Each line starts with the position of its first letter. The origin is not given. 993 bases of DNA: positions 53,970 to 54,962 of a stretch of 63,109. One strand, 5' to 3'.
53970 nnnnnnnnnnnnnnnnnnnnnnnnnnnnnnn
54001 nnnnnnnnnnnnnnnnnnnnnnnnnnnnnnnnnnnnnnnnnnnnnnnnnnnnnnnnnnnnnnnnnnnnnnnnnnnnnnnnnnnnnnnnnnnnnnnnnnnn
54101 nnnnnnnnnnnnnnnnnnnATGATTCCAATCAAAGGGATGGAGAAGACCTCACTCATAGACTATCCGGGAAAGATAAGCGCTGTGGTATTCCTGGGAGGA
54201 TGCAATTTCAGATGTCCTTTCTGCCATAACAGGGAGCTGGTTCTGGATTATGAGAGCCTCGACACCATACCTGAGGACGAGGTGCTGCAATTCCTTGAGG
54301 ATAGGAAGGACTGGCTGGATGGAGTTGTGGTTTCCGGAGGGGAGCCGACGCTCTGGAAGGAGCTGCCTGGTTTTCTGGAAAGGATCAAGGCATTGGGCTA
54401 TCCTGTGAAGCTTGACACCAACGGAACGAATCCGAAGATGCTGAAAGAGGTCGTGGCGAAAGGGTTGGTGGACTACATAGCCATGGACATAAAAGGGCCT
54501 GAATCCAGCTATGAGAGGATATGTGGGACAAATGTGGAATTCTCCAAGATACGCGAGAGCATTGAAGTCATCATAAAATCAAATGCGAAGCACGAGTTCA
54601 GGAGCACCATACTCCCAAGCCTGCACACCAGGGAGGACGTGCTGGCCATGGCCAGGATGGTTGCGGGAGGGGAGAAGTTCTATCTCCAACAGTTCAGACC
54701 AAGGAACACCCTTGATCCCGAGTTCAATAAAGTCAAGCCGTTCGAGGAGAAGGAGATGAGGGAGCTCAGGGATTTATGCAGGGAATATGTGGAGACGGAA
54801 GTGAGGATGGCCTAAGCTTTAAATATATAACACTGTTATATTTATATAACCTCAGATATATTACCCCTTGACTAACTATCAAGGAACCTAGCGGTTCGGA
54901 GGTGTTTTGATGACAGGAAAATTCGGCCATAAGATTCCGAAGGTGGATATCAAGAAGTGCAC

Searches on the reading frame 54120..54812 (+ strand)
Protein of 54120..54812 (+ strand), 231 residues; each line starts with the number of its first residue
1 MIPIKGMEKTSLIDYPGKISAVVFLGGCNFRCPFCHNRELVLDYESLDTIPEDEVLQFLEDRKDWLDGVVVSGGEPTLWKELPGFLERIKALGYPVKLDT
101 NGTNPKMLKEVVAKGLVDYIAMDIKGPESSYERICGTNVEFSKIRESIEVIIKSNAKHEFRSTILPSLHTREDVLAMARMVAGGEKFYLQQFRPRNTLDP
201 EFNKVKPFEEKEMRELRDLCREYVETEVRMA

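Call 3: search_protein_families(library=pfam, proteins=[window:54120-54812:+], max_evalue=0.01)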
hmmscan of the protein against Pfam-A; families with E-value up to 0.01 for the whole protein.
window:54120-54812:+ (231 aa): 3 families
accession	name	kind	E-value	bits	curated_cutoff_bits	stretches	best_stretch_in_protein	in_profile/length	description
PF04055.27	Radical_SAM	-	3.3e-22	79.9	29.5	1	23-178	2-163/166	Radical SAM superfamily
PF13353.11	Fer4_12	-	3.8e-08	34.1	22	1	21-127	8-116/137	4Fe-4S single cluster domain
PF08271.17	Zn_Ribbon_TF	-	0.0048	16.9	29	0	30-50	1-21/43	TFIIB zinc-binding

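Call 68: search_protein_families(library=ncbifam, proteins=[window:54120-54812:+], max_evalue=0.00001)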
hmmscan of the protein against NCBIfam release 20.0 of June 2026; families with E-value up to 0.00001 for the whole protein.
window:54120-54812:+ (231 aa): 31 families (the best 25 are shown)
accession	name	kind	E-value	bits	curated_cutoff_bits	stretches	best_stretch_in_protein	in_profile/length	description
TIGR02495.1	NrdG2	equivalog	1.9e-63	213.3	131.15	1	4-193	2-193/193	anaerobic ribonucleoside-triphosphate reductase activating protein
TIGR04041.1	activase_YjjW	hypoth_equivalog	1.1e-19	71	250.2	1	52-228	95-273/276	YjjW family glycine radical enzyme activase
TIGR02493.1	PFLA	equivalog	1.7e-19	70.2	231.75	1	4-182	2-184/235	pyruvate formate-lyase-activating protein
TIGR02494.1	PFLE_PFLC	subfamily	3.8e-13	49.4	174.35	0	68-182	126-240/293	glycyl-radical enzyme activating protein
TIGR03963.1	rSAM_QueE_Clost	equivalog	3.7e-11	43.1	260.1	1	17-164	18-163/219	putative 7-carboxy-7-deazaguanine synthase QueE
TIGR04317.1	W_rSAM_matur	equivalog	8.6e-11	41.5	380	1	27-159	13-144/349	tungsten cofactor oxidoreductase radical SAM maturase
TIGR03972.1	rSAM_TYW1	equivalog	1.1e-10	41.2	317.95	1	74-182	128-236/297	4-demethylwyosine synthase TYW1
TIGR04051.1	rSAM_NirJ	equivalog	5e-10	38.9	515.45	1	27-191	11-175/354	heme d1 biosynthesis radical SAM protein NirJ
NF008356.0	PRK11145.1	equivalog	7.9e-10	38.4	375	1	4-169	7-175/246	pyruvate formate lyase 1-activating protein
NF043069.1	T4HPD_activ_SAM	equivalog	9.5e-10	38.3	425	0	6-39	6-38/299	trans-4-hydroxy-L-proline dehydratase activase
TIGR04349.1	rSAM_QueE_gams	hypoth_equivalog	1.2e-09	38.2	300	1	17-171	18-163/210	7-carboxy-7-deazaguanine synthase QueE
TIGR02491.1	NrdG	equivalog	3.8e-09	36.6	126.1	1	6-90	4-88/154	anaerobic ribonucleoside-triphosphate reductase activating protein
TIGR04003.1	rSAM_BssD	equivalog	5.9e-09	35.5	496.45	0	7-39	6-37/314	[benzylsuccinate synthase]-activating enzyme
TIGR02666.1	moaA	equivalog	1.3e-08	34.2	284.05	1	28-157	20-156/336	GTP 3',8-cyclase MoaA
TIGR02668.1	moaA_archaeal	equivalog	1.7e-08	33.8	325.25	1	27-155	19-147/303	GTP 3',8-cyclase MoaA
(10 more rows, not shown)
